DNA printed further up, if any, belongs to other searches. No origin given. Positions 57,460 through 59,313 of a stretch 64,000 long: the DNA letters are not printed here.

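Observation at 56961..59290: AT-rich two-gene island: ABC-type ATPase plus PD-(D/E)XK-like nuclease, a candidate anti-phage system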

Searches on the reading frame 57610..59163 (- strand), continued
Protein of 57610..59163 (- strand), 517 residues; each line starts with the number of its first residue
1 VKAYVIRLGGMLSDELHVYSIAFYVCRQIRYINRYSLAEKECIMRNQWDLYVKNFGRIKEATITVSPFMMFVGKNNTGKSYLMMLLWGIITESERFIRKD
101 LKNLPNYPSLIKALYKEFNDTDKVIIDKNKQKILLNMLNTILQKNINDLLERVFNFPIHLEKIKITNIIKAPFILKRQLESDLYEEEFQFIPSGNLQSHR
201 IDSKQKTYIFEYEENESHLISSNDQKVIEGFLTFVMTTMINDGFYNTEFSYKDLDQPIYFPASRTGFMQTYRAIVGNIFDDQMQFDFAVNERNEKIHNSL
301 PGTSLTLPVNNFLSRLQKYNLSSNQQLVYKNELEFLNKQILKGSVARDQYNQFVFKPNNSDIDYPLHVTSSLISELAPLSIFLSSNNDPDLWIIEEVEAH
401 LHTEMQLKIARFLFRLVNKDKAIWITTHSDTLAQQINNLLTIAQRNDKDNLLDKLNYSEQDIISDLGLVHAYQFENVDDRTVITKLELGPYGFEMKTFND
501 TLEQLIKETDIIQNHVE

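Call 55: search_protein_families(library=padloc, proteins=[L006:1352-2740:+, L006:2754-3350:+, L007:4001-5404:+, L007:5401-5931:+, L003:7419-8045:+, L004:7427-7927:+], max_evalue=0.01)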
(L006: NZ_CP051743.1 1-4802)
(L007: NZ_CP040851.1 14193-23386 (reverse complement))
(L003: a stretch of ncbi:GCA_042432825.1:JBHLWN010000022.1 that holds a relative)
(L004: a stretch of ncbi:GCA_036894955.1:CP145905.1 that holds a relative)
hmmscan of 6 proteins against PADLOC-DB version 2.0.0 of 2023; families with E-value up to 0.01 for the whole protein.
L006:1352-2740:+ (462 aa): 61 families (the best 25 are shown)
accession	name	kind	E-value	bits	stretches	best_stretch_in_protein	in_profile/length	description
PDLC04032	PD-T4-4_A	-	3.2e-123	410.2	1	1-459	1-469/474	-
PDLC04033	PD-T4-4_A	-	2.9e-109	364.3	1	1-456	1-455/460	-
PDLC04664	PDC-M47A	-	6.3e-92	306.9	1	1-426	1-413/461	-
PDLC02979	AriA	-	1.6e-28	98.5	1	2-381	5-373/373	-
PDLC03878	NsnB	-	2.5e-18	65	1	2-430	4-328/345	-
PDLC04214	HEC-02A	-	1.4e-16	58.7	1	273-385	175-286/338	-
PDLC02980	AriA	-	1e-15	56.5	1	21-381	1-303/304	-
PDLC04213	HEC-02A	-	1.8e-15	55.4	2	265-388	168-283/337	-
PDLC02358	Old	-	1.4e-13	48.5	2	338-387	286-335/578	Old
PDLC04710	PDC-M56A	-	4.5e-12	43.7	1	337-452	241-352/382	-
PDLC04146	HEC-02B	-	2.2e-11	41.4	1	318-393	219-295/344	-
PDLC02915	ATPase-Toprim_I-B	-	4.3e-11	40.3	2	339-388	258-306/623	-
PDLC02914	ATPase-Toprim_I-B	-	4.9e-11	40.5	2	318-387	185-254/443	-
PDLC04177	HEC-01A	-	1.8e-10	38.4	1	301-387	263-346/393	-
PDLC00289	PtuA1|PtuA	-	2.3e-10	38.1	1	286-389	201-301/404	AAA ATPase domain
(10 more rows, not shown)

L006:2754-3350:+ (198 aa): 8 families
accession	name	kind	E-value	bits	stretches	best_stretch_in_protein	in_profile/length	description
PDLC04035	PD-T4-4_B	-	1.1e-43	147.3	1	1-170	1-167/206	-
PDLC04034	PD-T4-4_B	-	3.3e-10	38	1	23-173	24-163/190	-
PDLC04037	PD-T4-4_B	-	1.1e-06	26.5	1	2-182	6-171/190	-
PDLC04668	PDC-M47B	-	2.1e-05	22.3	1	3-188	5-172/186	-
PDLC04666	PDC-M47B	-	0.00016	19.5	1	75-140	48-114/174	-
PDLC04667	PDC-M47B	-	0.0025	15.8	1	79-197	38-154/158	-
PDLC01406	Cas11a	-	0.0028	16.2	0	123-178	4-59/107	CAS-I-A; effector_SS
PDLC04665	PDC-M47B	-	0.0043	14.7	0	7-180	11-170/202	-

L007:4001-5404:+ (467 aa): 40 families (the best 25 are shown)
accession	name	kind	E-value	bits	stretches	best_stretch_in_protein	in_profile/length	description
PDLC04033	PD-T4-4_A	-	1.1e-65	220.7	1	3-416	5-392/460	-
PDLC04664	PDC-M47A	-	4.2e-46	155.8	1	2-405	4-380/461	-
PDLC04032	PD-T4-4_A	-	3.5e-38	129.8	1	3-406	5-406/474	-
PDLC02979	AriA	-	1.8e-19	68.8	1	2-391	7-373/373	-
PDLC02980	AriA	-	9.1e-14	50.1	1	21-391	3-303/304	-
PDLC04214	HEC-02A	-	1e-13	49.3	1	262-411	159-302/338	-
PDLC03878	NsnB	-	3e-12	45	1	3-445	7-325/345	-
PDLC04710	PDC-M56A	-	1.2e-11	42.3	1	342-414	235-305/382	-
PDLC02358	Old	-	3.5e-09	34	1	341-416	279-357/578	Old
PDLC00075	GajA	-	7.9e-09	32.6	1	330-416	253-338/536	AAA ATPase domain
PDLC04177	HEC-01A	-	3.4e-08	30.9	1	349-398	299-347/393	-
PDLC04148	HEC-03B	-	4e-08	30.7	1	270-437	262-428/458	-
PDLC00303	PtuA1|PtuA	-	1.2e-07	29.1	1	215-392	117-283/386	AAA ATPase domain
PDLC04175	HEC-01A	-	1.6e-07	28.7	1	346-403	268-326/363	-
PDLC00273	PtuA1|PtuA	-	5e-07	27.1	1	237-394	129-272/375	AAA ATPase domain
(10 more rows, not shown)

L007:5401-5931:+ (176 aa): 4 families
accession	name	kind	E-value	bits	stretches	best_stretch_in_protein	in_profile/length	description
PDLC04668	PDC-M47B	-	1.8e-07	29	1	23-111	23-113/186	-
PDLC04667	PDC-M47B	-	7.2e-05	20.7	1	72-124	45-95/158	-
PDLC04665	PDC-M47B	-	9.2e-05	20.2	1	30-134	33-142/202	-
PDLC04563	PDC-M29B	-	0.004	15.3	1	69-144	69-141/164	-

L003:7419-8045:+ (208 aa): 0 families

L004:7427-7927:+ (166 aa): 0 families

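Call 59: search_solved_structures(query=window:57610-59034:-, max_evalue=0.01)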
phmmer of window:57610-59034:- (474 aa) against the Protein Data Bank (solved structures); distinct sequences matched with E-value up to 0.01: 10.
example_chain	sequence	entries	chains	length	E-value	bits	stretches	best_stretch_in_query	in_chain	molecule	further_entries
3j15_B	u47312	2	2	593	1.4e-05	27.4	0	321-394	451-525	ABC transporter ATP-binding protein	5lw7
3bk7_A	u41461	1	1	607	1.5e-05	27.3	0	323-397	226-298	ABC transporter ATP-binding protein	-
7a1g_x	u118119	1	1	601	0.0034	19.6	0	297-392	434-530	Translation initiation factor RLI1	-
6zce_k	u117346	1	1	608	0.0035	19.5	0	297-392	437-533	Translation initiation factor RLI1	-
3j16_B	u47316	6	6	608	0.0035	19.5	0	297-392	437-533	Rli1p | TRANSLATION INITIATION FACTOR RLI1 | RLI1 isoform 1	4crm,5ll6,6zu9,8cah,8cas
6yal_k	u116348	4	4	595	0.0061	18.7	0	301-393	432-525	ATP-binding cassette sub-family E member 1 (ABCE1) | ATP binding cassette subfamily E member 1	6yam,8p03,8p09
3jag_jj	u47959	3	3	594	0.0061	18.7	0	301-393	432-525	ABCE1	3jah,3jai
6zvj_1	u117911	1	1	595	0.0062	18.7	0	301-393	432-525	ATP-binding cassette sub-family E member 1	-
9h6y_k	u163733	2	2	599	0.0063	18.7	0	301-393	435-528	ATP binding cassette subfamily E member 1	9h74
5lzv_jj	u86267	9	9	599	0.0063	18.7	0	301-393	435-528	ABCE1 | ATP binding cassette subfamily E member 1 | ATP-binding cassette sub-family E member 1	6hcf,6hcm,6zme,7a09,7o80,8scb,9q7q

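Call 61: find_encoding_contigs(protein=P0009, flank=10000, max_places=1)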
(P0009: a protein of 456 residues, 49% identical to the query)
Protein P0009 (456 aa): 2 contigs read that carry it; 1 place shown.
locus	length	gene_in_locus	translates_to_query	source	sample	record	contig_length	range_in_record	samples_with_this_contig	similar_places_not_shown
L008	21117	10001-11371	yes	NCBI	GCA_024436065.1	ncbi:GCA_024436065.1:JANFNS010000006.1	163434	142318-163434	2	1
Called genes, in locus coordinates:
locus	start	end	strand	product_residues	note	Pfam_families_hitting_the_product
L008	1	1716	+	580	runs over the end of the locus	PF00128:Alpha-amylase, PF16657:Malt_amylase_C (weak)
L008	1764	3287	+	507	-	PF02838:Glyco_hydro_20b, PF00728:Glyco_hydro_20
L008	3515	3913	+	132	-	PF12680:SnoaL_2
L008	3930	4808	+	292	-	PF05368:NmrA, PF13460:NAD_binding_10 (weak)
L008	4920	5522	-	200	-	PF00440:TetR_N (weak), PF16925:TetR_C_13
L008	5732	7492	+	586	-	PF01425:Amidase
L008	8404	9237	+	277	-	PF00069:Pkinase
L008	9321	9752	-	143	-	PF02082:Rrf2, PF01047:MarR (weak)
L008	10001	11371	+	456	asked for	PF13175:AAA_15, PF13304:AAA_21 (faint)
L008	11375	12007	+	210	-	-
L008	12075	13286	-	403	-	PF07690:MFS_1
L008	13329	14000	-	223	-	PF00392:GntR, PF07729:FCD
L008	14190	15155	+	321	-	PF01545:Cation_efflux, PF16916:ZT_dimer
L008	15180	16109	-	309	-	PF00892:EamA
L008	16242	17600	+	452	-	PF00392:GntR, PF13730:HTH_36 (faint), PF00155:Aminotran_1_2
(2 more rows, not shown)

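Call 62: find_encoding_contigs(protein=P0012, flank=10000, max_places=1)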
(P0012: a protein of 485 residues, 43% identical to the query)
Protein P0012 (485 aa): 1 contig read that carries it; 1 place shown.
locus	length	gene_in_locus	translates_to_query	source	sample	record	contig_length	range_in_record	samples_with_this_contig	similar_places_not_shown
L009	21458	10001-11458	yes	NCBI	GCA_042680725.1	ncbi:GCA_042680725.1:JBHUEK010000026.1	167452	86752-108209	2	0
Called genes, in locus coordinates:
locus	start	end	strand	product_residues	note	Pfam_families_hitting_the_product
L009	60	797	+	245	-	PF08279:HTH_11 (weak), PF09339:HTH_IclR, PF01614:IclR_C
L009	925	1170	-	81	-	PF00381:PTS-HPr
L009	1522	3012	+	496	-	PF00370:FGGY_N, PF02782:FGGY_C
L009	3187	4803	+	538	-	PF00890:FAD_binding_2 (faint), PF01266:DAO, PF01494:FAD_binding_3 (faint), PF16901:DAO_C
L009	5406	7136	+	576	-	PF02878:PGM_PMM_I, PF02879:PGM_PMM_II, PF02880:PGM_PMM_III, PF00408:PGM_PMM_IV (weak)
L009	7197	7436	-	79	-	PF14148:YhdB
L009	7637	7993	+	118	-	PF13028:DUF3889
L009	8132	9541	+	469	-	PF04293:SpoVR, PF24755:SpoVR_C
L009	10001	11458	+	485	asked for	PF13175:AAA_15, PF13304:AAA_21, PF13175:AAA_15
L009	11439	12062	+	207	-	-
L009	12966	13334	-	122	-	PF02537:CRCB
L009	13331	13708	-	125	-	PF02537:CRCB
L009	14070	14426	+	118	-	PF08859:DGC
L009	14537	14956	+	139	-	PF00582:Usp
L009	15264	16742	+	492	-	PF00916:Sulfate_transp, PF16983:MFS_MOT1 (weak), PF01740:STAS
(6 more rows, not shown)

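Call 63: find_encoding_contigs(protein=P0015, flank=10000, max_places=1)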
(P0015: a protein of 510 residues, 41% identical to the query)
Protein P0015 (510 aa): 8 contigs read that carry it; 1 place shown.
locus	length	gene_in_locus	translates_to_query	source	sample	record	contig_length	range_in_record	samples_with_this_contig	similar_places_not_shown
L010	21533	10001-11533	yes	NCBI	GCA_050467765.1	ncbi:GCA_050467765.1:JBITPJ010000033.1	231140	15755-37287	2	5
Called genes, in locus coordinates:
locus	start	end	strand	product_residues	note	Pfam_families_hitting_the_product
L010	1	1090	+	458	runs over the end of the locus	PF10396:TrmE_N, PF12631:MnmE_helical, PF03193:RsgA_GTPase (faint), PF01926:MMR_HSR1, PF02421:FeoB_N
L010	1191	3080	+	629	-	PF00890:FAD_binding_2 (faint), PF01134:GIDA, PF07992:Pyr_redox_2 (weak), PF12831:FAD_oxidored (weak), PF21680:GIDA_C_1st, PF13932:SAM_GIDA_C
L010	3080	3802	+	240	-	PF02527:GidB, PF13847:Methyltransf_31 (faint)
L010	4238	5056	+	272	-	PF02195:ParB_N, PF17762:HTH_ParB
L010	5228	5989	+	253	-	PF00142:Fer4_NifH, PF01656:CbiA, PF02374:ArsA_ATPase, PF06564:CBP_BcsQ, PF09140:MipZ (weak), PF10609:ParA, PF13614:AAA_31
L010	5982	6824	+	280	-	PF02195:ParB_N, PF17762:HTH_ParB, PF23552:ParB_C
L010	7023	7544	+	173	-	PF14584:DUF4446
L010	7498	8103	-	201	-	PF06866:DUF1256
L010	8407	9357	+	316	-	PF21088:MS_channel_1st, PF00924:MS_channel_2nd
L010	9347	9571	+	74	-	PF06107:DUF951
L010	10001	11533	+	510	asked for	PF13175:AAA_15, PF13304:AAA_21 (weak)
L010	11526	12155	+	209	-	-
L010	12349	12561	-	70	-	PF01381:HTH_3 (weak), PF12844:HTH_19 (faint), PF13443:HTH_26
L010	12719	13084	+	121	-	-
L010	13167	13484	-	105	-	-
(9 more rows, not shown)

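Call 70: find_encoding_contigs(protein=P0003, flank=3000, max_places=4)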
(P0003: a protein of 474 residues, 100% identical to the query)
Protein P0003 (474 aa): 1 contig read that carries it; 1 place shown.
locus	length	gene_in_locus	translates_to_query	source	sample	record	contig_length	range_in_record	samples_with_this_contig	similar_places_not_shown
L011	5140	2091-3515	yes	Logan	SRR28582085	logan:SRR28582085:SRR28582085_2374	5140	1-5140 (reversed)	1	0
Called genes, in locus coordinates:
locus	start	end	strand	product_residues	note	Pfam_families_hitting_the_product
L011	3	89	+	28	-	?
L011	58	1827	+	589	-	PF13667:ThiC-associated, PF01964:ThiC_Rad_SAM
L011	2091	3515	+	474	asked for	PF13175:AAA_15, PF13304:AAA_21 (faint)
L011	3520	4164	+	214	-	-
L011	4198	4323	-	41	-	-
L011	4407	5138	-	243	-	?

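Call 85: predict_structure(alignment_id=A5)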
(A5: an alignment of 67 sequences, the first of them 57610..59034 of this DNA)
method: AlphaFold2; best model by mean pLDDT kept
length: 474 residues; sequences in the alignment: 67
mean_pLDDT: 87.6   pTM: 0.88
mean pLDDT of the five models: 87.6, 87.2, 86.8, 86.7, 85.7
residues with pLDDT >= 90: 322; 70-90: 89; 50-70: 41; < 50: 22
segments of 3 or more residues with pLDDT < 50: 149-158, 242-250
pLDDT, mean of each block of 10 residues (from residue 1): 91 97 97 94 96 96 97 96 97 98 97 95 92 80 51 45 79 81 93 93 69 91 78 61 46 58 91 90 97 97 91 96 90 94 94 88 96 97 95 96 95 96 96 96 95 80 85 70
secondary structure, 60 per line:
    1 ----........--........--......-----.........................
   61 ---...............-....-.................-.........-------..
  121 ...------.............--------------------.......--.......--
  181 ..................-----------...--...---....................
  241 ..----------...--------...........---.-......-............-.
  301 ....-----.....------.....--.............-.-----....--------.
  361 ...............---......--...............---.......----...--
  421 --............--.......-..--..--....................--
elements in order: E5-12 E15-22 E25-30 H36-60 H64-78 E80-83 H85-101 H103-111 E119-123 E130-136 H137-142 E163-169 E172-178 H181-198 E215-217 H221-242 H264-274 H280-285 H287-298 E300-304 E310-314 H328-340 E348-351 H360-375 E379-384 H387-401 H405-411 E426-434 E437-443 H453-472

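Call 88: fold_search(model_id=the predicted structure, library=pdb)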
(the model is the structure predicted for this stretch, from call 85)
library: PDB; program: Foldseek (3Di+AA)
matches with E <= 10: 1198; with E <= 0.001: 175
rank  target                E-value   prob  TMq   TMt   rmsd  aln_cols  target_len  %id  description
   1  9n69_C                2.3e-09  1.00  0.30  0.32  22.2       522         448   12  Structure of the retron IA complex with HNH nuclease in the "down" orientation (released 2025-04-23)
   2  9n69_B                2.3e-09  1.00  0.29  0.27  20.5       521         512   14  Structure of the retron IA complex with HNH nuclease in the "down" orientation (released 2025-04-23)
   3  9n69_D                2.4e-09  1.00  0.34  0.37  15.8       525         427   11  Structure of the retron IA complex with HNH nuclease in the "down" orientation (released 2025-04-23)
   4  9n6b_B                2.4e-09  1.00  0.27  0.26  19.0       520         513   13  Structure of the retron IA complex with HNH nuclease in the "up" orientation (released 2025-04-23)
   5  4nck_A                1.0e-08  1.00  0.36  0.51  12.4       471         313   10  Crystal Structure of Pyrococcus furiosis Rad50 R797G mutation (released 2014-03-05)
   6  9n6b_C                1.1e-08  1.00  0.29  0.31  21.5       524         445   12  Structure of the retron IA complex with HNH nuclease in the "up" orientation (released 2025-04-23)
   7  9n6c_C                1.3e-08  1.00  0.31  0.33  22.0       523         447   12  Structure of the Retron IA Complex without the HNH Nuclease (released 2025-04-23)
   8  9n6c_D                1.3e-08  1.00  0.31  0.34  15.6       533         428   11  Structure of the Retron IA Complex without the HNH Nuclease (released 2025-04-23)
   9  9n69_A                1.3e-08  1.00  0.30  0.27  17.7       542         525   11  Structure of the retron IA complex with HNH nuclease in the "down" orientation (released 2025-04-23)
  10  4i99_A                1.8e-08  1.00  0.34  0.47  13.5       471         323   13  Crystal structure of the SmcHead bound to the C-winged helix domain of ScpA (released 2013-01-30)
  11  9n6b_A                1.8e-08  1.00  0.30  0.27  17.6       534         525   11  Structure of the retron IA complex with HNH nuclease in the "up" orientation (released 2025-04-23)
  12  5xns_A                2.4e-08  1.00  0.34  0.40  18.4       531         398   13  Crystal structure of the Smc head domain with an extended coiled coil bound to the C-terminal domain of ScpA derived f (released 2017-08-02)
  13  9n6c_B                3.1e-08  1.00  0.27  0.29  21.3       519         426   13  Structure of the Retron IA Complex without the HNH Nuclease (released 2025-04-23)
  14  4i99_B                8.2e-08  1.00  0.34  0.48  14.1       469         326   12  Crystal structure of the SmcHead bound to the C-winged helix domain of ScpA (released 2013-01-30)
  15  4nck_B                8.2e-08  1.00  0.32  0.45  11.9       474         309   10  Crystal Structure of Pyrococcus furiosis Rad50 R797G mutation (released 2014-03-05)
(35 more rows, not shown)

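Call 93: search_dna_similar(query=L006:2754-3350:+, collection=plasmids, mode=protein, max_rows=40, max_evalue=0.001, rows=spread)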
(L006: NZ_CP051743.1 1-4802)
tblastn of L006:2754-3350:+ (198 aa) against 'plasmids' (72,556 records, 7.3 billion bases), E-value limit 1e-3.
Records with a match: 21; places in all: 21; records where one place covers at least 80% of the query: 9.
Best place of each record, by identity: >=99% 2; <60% 19.
By first word of the organism name: Klebsiella 12; Escherichia 9.
By predicted mobility (MOB-suite, as given by PLSDB): non-mobilizable 15; conjugative 4; mobilizable 2.
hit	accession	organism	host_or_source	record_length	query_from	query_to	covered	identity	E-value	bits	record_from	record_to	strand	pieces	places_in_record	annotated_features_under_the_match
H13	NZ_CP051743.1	Escherichia coli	Homo sapiens,whole organism,rectal swab ...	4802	1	198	100%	100.0%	7e-111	353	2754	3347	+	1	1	hypothetical protein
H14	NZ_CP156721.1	Escherichia coli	Homo sapiens,drainage fluid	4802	1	198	100%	100.0%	7e-111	353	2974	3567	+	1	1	hypothetical protein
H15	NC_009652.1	Klebsiella pneumoniae subsp. pneumoniae MGH 78578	-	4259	26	196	86%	36.8%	1e-16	84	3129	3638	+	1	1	hypothetical protein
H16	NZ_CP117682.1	Escherichia albertii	whole organism,bird (unidentified ...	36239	19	196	90%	33.2%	8e-18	87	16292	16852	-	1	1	hypothetical protein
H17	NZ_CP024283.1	Escherichia albertii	-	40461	19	196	90%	33.2%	9e-18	87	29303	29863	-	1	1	hypothetical protein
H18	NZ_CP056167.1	Escherichia marmotae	culture,Freshwater sample from upstream ...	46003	19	196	90%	32.6%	4e-16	82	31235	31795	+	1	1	hypothetical protein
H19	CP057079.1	Escherichia coli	culture,Pooled pig faecal samples ...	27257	19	197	90%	31.6%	1e-17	87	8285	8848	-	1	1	hypothetical protein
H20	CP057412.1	Escherichia coli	culture,Pooled pig faecal samples ...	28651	19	197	90%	31.6%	1e-17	87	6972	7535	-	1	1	hypothetical protein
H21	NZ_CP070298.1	Escherichia albertii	Shanxi,Poultry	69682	19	197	90%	31.6%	1e-17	87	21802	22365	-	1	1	hypothetical protein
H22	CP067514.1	Klebsiella pneumoniae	Homo sapiens,other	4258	26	143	60%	42.4%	2e-16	84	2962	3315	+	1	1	hypothetical protein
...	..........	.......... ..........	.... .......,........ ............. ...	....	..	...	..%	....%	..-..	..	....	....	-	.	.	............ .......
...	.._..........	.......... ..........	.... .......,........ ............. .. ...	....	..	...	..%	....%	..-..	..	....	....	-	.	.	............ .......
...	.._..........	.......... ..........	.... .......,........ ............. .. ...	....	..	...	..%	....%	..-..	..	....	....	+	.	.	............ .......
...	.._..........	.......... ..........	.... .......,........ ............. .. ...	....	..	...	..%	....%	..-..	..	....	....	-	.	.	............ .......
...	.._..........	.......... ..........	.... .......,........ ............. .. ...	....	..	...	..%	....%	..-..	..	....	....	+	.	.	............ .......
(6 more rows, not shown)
